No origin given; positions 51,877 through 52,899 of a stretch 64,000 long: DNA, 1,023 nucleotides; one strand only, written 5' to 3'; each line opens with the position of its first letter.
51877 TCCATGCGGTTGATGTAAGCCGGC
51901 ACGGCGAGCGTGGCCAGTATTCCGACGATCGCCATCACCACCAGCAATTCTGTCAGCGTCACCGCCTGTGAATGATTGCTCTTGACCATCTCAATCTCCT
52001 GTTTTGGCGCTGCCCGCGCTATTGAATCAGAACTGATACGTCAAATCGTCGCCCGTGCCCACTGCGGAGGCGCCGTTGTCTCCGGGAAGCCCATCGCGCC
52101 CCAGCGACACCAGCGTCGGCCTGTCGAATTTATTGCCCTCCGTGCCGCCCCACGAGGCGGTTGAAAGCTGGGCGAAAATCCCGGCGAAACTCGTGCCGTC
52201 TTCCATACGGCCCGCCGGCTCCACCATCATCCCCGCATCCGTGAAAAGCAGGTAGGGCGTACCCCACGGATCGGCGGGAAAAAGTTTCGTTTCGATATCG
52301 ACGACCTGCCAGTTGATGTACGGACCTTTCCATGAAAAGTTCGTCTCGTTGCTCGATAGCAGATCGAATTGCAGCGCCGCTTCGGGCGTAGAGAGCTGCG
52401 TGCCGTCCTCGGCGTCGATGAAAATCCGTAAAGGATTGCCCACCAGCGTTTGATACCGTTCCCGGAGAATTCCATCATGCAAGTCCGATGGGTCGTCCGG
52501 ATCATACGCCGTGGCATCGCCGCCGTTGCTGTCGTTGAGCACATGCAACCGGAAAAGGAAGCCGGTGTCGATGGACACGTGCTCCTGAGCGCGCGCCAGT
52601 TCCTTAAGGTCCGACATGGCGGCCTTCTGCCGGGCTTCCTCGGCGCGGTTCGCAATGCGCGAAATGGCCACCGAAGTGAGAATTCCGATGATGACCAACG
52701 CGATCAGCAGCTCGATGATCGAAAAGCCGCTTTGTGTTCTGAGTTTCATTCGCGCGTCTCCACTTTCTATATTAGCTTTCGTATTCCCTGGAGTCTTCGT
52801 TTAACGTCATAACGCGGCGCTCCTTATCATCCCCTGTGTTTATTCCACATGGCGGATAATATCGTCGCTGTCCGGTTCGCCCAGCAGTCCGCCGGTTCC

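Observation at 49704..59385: Ten back-to-back prepilin-type genes: a gspH/I/J/K-like set followed by six oversized GspG-like paralogues, with no gspL/M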

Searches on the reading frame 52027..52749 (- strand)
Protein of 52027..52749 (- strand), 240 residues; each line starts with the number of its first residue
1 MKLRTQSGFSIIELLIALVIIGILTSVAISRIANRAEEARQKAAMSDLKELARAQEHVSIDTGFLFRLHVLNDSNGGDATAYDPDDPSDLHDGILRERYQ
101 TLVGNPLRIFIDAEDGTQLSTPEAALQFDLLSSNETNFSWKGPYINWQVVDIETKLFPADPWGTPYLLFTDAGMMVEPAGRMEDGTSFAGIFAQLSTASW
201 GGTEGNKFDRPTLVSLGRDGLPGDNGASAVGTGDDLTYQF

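Call 3: search_protein_families(library=pfam, proteins=[window:52027-52749:-], max_evalue=0.1)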
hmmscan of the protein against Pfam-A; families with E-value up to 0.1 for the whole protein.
window:52027-52749:- (240 aa): 2 families
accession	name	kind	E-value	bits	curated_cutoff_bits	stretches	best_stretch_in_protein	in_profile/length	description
PF07963.17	N_methyl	-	5.1e-07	29.4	21.2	1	4-28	2-26/27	Prokaryotic N-terminal methylation motif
PF08334.16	T2SSG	-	9.3e-05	22.9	21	0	132-168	47-76/108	Type II secretion system (T2SS), protein G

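Call 4: search_protein_families(library=ncbifam, proteins=[window:52027-52749:-], max_evalue=0.1)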
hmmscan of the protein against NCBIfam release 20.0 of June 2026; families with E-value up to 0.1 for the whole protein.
window:52027-52749:- (240 aa): 11 families
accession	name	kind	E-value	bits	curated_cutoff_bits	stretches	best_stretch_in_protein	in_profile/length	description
TIGR01710.1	typeII_sec_gspG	equivalog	4.5e-15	55.9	88.85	1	7-64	1-58/134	type II secretion system major pseudopilin GspG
TIGR01708.2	typeII_sec_gspH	equivalog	4.5e-07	30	80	1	6-63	1-58/169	type II secretion system minor pseudopilin GspH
TIGR02532.1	IV_pilin_GFxxxE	domain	1.5e-06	27.8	16.3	1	6-29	1-24/24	prepilin-type N-terminal cleavage/methylation domain-containing protein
NF041775.1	typeIV_PilA_Myxo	equivalog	1.7e-05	24.9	400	1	7-56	11-60/214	type IV pilin protein PilA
NF041013.1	T4P_ComGE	equivalog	9.7e-05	22.4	49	1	7-45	4-46/83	competence type IV pilus minor pilin ComGE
NF007862.0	PRK10574.1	equivalog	0.00012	22.3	138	1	4-48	2-42/145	prepilin peptidase-dependent pilin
NF040999.1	pilin_ComGC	equivalog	0.0012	18.9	75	1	7-46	2-41/84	competence type IV pilus major pilin ComGC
NF007800.0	PRK10506.1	equivalog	0.0019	18.1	158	1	3-42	5-44/163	prepilin peptidase-dependent protein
TIGR02523.1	type_IV_pilV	equivalog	0.0035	17.8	52.2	1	6-38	1-35/139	type IV pilus modification protein PilV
NF038303.1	EPS_HpsB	equivalog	0.016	15.2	150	1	6-29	2-24/211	hormogonium polysaccharide secretion pseudopilin HpsB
NF040982.1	ComGD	equivalog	0.087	13.2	70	0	6-59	1-54/139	competence type IV pilus minor pilin ComGD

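Call 8: find_encoding_contigs(protein=window:52027-52749:-, flank=10000, max_places=6)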
Protein window:52027-52749:- (240 aa): 1 contig read that carries it; 1 place shown.
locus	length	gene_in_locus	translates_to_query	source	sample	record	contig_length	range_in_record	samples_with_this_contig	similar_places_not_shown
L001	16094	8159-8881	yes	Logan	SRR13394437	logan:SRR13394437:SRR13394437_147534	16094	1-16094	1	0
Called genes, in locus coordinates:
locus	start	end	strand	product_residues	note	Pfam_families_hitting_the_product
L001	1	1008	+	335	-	?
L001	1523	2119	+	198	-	-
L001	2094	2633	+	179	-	-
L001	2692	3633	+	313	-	-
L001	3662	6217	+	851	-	PF21687:T2SSK_1st (faint), PF12836:HHH_3 (faint), PF00932:LTD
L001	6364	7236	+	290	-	PF07963:N_methyl (weak)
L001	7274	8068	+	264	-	PF08334:T2SSG (faint)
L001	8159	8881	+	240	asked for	PF07963:N_methyl (weak)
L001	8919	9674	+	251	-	PF07963:N_methyl (weak)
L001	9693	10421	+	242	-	PF07963:N_methyl (weak), PF08334:T2SSG (faint)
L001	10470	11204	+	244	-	-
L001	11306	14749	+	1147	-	PF00580:UvrD-helicase, PF13245:AAA_19, PF13361:UvrD_C, PF13538:UvrD_C_2 (faint), PF12705:PDDEXK_1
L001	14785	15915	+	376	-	PF01321:Creatinase_N, PF00557:Peptidase_M24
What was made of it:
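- Tried and rejected: The only contig recovered (L001, 16 kb) lies inside the window (call 8).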

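Call 9: find_homologous_proteins(query=window:52027-52749:-, max_evalue=0.001)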
Query window:52027-52749:- (240 aa): 33 proteins with E <= 0.001 among 807 candidates.
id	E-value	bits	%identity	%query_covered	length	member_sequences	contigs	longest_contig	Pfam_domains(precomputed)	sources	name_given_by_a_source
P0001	6.6e-156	535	100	100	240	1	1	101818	PF07963.18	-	-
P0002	1.3e-68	250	54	97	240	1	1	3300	PF07963.18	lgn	-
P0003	3.5e-50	189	45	98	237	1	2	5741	PF07963.18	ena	-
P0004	3.8e-46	176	46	98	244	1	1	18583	PF07963.18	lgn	-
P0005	3.8e-46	176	42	98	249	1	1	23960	-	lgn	-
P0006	2.8e-45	173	45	98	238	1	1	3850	-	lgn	-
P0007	9.3e-45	171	44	99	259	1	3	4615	PF07963.18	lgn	-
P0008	3.9e-44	169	42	100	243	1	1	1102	PF07963.18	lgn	-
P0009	4.7e-44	169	42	99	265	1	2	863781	PF07963.18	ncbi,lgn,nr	ncbi:prepilin-type N-terminal cleavage/methylation domain-containing protein [bacterium]|nr:prepilin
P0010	1.3e-42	164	43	99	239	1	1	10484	-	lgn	-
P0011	2.7e-42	163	44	100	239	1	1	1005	PF07963.18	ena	-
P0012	8.2e-42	162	44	97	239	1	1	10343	PF07963.18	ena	-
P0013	8.1e-41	159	39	88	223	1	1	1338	-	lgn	-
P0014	1.2e-39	155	40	100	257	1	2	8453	PF07963.18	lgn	-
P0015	3.0e-38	150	42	97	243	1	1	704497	PF07963.18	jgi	-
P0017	1.6e-33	135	38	97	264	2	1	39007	PF07963.18,PF08334.17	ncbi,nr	ncbi:MAG: prepilin-type N-terminal cleavage/methylation domain-containing protein [Candidatus Sumerl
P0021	6.8e-33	133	37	99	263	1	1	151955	PF07963.18,PF08334.17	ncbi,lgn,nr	ncbi:MAG: ral secretion pathway protein [Candidatus Sumerlaeota bacterium]|nr:ral secretion pathway 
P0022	3.1e-31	127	36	99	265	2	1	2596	PF07963.18,PF08334.17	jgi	jgi:prepilin-type N-terminal cleavage/methylation domain-containing protein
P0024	6.3e-12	64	30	95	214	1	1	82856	PF08334.17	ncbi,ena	-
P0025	2.4e-11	62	29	95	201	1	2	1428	PF08334.17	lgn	-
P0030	3.8e-4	38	27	99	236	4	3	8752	PF08334.17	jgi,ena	-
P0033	8.2e-4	37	26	97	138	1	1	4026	PF07963.18,PF22434.2,PF08334.17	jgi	jgi:general secretion pathway protein G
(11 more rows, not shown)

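Call 10: find_encoding_contigs(protein=P0009, flank=10000, max_places=2)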
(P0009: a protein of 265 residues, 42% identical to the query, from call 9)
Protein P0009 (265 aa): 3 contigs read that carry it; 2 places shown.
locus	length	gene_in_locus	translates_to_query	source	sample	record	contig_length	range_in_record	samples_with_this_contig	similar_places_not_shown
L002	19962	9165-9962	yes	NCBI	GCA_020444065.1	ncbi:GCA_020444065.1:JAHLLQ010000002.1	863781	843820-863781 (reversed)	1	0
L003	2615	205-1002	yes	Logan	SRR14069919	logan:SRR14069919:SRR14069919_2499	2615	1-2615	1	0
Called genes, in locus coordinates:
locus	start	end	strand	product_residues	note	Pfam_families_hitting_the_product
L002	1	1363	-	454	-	PF12256:TcdB_toxin_midN (faint), PF01839:FG-GAP (faint), PF13517:FG-GAP_3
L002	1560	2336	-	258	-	PF03167:UDG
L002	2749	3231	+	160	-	-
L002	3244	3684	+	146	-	PF07963:N_methyl (weak)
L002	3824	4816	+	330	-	-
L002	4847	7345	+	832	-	PF00932:LTD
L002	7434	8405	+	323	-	-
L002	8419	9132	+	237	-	-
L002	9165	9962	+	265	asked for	PF07963:N_methyl (weak)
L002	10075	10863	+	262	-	-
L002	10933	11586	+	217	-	PF07963:N_methyl (weak)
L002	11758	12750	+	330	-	PF00089:Trypsin, PF13365:Trypsin_2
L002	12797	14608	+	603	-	PF11832:DUF3352 (faint)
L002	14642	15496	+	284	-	PF02621:VitK2_biosynth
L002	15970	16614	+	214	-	PF00075:RNase_H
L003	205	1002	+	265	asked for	PF07963:N_methyl (weak)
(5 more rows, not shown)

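Call 11: find_encoding_contigs(protein=P0021, flank=10000, max_places=2)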
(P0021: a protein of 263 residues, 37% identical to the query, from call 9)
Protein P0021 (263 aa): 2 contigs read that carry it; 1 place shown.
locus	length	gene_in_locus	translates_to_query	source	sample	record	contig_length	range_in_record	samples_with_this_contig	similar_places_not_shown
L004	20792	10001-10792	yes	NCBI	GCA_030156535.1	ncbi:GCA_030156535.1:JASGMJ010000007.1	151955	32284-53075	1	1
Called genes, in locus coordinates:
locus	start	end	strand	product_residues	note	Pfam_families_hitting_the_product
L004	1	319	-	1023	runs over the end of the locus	PF25275:Golvesin_C, PF00041:fn3 (weak)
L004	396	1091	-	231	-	PF22624:AASDHPPT_N (weak), PF01648:ACPS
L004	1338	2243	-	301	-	PF13449:Phytase-like (weak)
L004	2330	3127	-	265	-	PF03167:UDG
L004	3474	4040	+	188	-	PF07963:N_methyl (weak)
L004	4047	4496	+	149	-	PF07963:N_methyl (weak)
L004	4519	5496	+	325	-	-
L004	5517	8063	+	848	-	PF12836:HHH_3 (faint), PF00932:LTD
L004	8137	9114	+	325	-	-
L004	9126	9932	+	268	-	-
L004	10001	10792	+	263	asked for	PF07963:N_methyl (weak), PF08334:T2SSG (faint)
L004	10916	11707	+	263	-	PF07963:N_methyl (weak)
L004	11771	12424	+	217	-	PF07963:N_methyl (weak), PF08334:T2SSG (faint)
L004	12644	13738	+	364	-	PF00089:Trypsin, PF13365:Trypsin_2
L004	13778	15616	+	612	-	-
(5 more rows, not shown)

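Call 12: find_encoding_contigs(protein=P0015, flank=10000, max_places=2)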
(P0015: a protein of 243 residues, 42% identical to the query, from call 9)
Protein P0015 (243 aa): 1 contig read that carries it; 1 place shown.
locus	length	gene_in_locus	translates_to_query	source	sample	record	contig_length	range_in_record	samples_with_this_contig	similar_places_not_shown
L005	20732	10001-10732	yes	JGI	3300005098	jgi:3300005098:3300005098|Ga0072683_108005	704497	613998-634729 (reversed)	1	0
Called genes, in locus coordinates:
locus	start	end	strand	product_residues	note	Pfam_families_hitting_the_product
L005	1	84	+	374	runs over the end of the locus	PF00437:T2SSE, PF20720:nSTAND3 (faint)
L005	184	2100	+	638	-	PF05157:MshEN, PF00437:T2SSE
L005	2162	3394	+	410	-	PF28597:T2SSF_N, PF00482:T2SSF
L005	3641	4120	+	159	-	-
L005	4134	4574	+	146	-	-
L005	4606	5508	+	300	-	-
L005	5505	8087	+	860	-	PF12836:HHH_3 (faint), PF21687:T2SSK_1st (weak), PF00932:LTD (weak), PF03934:T2SSK (faint)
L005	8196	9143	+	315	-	PF07963:N_methyl (weak)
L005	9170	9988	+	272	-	-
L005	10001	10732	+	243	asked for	PF07963:N_methyl (weak)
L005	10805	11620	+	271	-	PF07963:N_methyl (weak)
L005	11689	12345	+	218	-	PF07963:N_methyl, PF08334:T2SSG (faint)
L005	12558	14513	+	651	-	PF00639:Rotamase, PF13145:Rotamase_2 (weak), PF13616:Rotamase_3 (faint), PF13145:Rotamase_2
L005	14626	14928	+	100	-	PF01909:NTP_transf_2, PF18765:Polbeta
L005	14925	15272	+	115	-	PF01934:HepT-like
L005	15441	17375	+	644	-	PF23193:NOMO_3rd (faint), PF13620:CarboxypepD_reg (weak), PF13715:CarbopepD_reg_2 (weak), PF13620:CarboxypepD_reg, PF13715:CarbopepD_reg_2 (weak), PF13620:CarboxypepD_reg, PF13715:CarbopepD_reg_2 (weak), PF13205:Big_5, +5 more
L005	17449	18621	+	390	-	PF21016:RlmN_N, PF04055:Radical_SAM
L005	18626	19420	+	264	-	PF02578:Cu-oxidase_4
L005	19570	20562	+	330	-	PF00551:Formyl_trans_N, PF02911:Formyl_trans_C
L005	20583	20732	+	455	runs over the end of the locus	PF02310:B12-binding, PF04055:Radical_SAM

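Call 17: search_solved_structures(query=window:52027-52749:-, max_evalue=1, show_alignments=2)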
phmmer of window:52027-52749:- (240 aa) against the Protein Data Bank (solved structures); distinct sequences matched with E-value up to 1: 17.
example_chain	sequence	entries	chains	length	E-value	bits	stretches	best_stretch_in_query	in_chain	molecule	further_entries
9egp_A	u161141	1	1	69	1.4e-07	34.9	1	2-52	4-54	Geopilin domain 1 protein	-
7tgg_A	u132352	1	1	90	1.8e-07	34.5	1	2-60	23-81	Geopilin domain 1 protein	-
2m7g_A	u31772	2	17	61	8.7e-05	25.8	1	9-60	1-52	Geopilin domain 1 protein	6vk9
5wda_A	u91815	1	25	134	0.00022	24.5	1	9-61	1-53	General secretion pathway protein G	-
9lab_B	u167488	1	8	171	0.012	18.8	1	4-49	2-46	MSHA major pilin subunit MshA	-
8pfb_G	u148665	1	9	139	0.012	18.7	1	9-55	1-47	Type IV pilin PilE1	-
8tj2_C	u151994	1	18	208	0.021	18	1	9-56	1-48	Type IV major pilin protein PilA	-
6xxe_A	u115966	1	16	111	0.025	17.7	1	9-43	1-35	Uncharacterized protein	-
9laa_A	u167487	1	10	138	0.053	16.7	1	6-49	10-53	Type IV pilin protein PilA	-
8qqj_J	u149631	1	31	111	0.06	16.5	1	9-42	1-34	Type IV narrow pilus major component PilA5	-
7uqz_t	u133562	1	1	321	0.068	16.3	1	30-137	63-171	Ribosome biogenesis protein RLP7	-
11aa_t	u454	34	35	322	0.068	16.3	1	30-137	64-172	Ribosome biogenesis protein RLP7 | RLP7 isoform 1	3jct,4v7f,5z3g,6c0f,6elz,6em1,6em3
6cb1_t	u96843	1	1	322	0.069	16.3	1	30-137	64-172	Ribosome biogenesis protein RLP7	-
1oqw_A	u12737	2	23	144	0.11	15.7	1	9-54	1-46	Fimbrial protein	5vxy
8tum_e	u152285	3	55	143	0.11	15.6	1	9-55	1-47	Type IV major pilin protein PilA | Pilin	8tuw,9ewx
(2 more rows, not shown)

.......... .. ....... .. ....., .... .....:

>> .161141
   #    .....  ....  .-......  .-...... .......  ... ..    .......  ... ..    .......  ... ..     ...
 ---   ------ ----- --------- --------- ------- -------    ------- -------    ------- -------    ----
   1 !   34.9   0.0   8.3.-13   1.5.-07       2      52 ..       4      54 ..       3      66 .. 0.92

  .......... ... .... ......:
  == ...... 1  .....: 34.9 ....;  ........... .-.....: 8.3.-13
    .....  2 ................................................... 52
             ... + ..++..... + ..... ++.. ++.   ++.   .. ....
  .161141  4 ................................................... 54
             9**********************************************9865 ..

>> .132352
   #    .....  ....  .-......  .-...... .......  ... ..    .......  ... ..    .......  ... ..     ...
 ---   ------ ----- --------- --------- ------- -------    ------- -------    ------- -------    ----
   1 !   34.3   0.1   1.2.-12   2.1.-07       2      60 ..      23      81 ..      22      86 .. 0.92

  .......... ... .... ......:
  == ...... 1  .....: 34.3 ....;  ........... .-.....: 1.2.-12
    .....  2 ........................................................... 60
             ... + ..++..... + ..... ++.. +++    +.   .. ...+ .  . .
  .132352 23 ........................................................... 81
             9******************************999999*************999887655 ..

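Call 20: search_solved_structures(query=A1, max_evalue=1, show_alignments=3)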
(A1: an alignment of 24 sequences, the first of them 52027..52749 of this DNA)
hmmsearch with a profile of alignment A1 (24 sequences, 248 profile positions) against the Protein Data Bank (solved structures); distinct sequences matched with E-value up to 1: 26.
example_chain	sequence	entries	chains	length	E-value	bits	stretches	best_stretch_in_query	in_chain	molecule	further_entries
7tgg_A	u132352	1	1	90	1.5e-12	50.6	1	6-66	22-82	Geopilin domain 1 protein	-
9egp_A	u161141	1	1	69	2e-12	50.2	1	7-70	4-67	Geopilin domain 1 protein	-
5wda_A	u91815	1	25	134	3.3e-10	43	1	14-70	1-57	General secretion pathway protein G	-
2m7g_A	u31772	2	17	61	4.7e-10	42.4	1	14-66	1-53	Geopilin domain 1 protein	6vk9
8qqj_J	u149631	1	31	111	1.6e-07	34.2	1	14-67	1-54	Type IV narrow pilus major component PilA5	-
6xxe_A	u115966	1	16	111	1.8e-07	34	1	14-66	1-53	Uncharacterized protein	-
6xxd_A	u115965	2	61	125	2e-06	30.5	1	14-70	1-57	PilA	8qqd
9laa_A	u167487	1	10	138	4.5e-06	29.4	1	5-45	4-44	Type IV pilin protein PilA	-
8tj2_C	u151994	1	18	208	6.5e-06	28.9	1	14-61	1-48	Type IV major pilin protein PilA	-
8tob_GA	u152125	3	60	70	2.7e-05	26.8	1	16-62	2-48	Fimbrial protein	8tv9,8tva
9lab_B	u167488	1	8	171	2.8e-05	26.8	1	9-50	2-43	MSHA major pilin subunit MshA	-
8pfb_G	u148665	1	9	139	3.7e-05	26.4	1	14-60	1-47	Type IV pilin PilE1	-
1oqw_A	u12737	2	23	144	4.4e-05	26.2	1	14-57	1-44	Fimbrial protein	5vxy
8tum_e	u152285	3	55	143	0.0001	25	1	14-56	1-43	Type IV major pilin protein PilA | Pilin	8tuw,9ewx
2hi2_A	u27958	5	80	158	0.00064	22.4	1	14-49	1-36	Fimbrial protein | PilA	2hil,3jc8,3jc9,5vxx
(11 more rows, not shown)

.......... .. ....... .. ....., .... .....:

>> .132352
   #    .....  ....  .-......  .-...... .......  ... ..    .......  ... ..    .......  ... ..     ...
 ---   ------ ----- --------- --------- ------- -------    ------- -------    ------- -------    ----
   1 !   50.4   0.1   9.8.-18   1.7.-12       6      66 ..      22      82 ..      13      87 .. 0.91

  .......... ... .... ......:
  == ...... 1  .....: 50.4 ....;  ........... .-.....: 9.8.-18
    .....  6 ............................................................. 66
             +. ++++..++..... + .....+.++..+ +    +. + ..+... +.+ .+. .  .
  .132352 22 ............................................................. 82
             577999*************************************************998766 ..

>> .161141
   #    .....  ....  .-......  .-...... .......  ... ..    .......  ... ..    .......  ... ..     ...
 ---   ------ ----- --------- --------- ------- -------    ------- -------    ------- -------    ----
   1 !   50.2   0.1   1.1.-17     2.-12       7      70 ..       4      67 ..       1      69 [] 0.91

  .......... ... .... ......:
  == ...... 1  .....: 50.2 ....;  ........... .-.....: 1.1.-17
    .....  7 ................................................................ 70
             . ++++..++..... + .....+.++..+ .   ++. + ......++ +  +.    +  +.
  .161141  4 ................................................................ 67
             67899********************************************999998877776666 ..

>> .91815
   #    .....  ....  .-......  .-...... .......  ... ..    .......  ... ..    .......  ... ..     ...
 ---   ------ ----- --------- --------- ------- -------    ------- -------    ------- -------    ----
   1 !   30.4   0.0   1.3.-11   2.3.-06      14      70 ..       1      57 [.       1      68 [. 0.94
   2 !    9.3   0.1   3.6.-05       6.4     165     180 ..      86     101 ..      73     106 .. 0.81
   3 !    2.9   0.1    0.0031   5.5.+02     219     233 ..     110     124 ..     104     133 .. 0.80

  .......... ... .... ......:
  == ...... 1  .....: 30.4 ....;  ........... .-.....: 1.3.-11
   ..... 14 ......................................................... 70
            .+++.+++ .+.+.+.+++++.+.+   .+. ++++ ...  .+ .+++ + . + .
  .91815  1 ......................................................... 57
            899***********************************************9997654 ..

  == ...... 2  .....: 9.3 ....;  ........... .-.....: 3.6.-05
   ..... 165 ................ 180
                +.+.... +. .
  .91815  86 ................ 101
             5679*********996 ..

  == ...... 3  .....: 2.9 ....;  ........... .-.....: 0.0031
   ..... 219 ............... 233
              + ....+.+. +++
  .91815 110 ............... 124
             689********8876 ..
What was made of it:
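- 52027..52749 (-): G3: GspG-fold pilin type 3 (QSG|FSIIE, mature 232 aa). The profile aligns to PulG 5wda in three collinear blocks (call 20).
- On T2SS major pseudopilin GspG (TIGR01710 / PF08334): The SLGPDG...DD block aligns to the PulG loop (call 20).
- The collinear PulG alignment includes the DPWG.Y and SLGPDG blocks (call 20).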
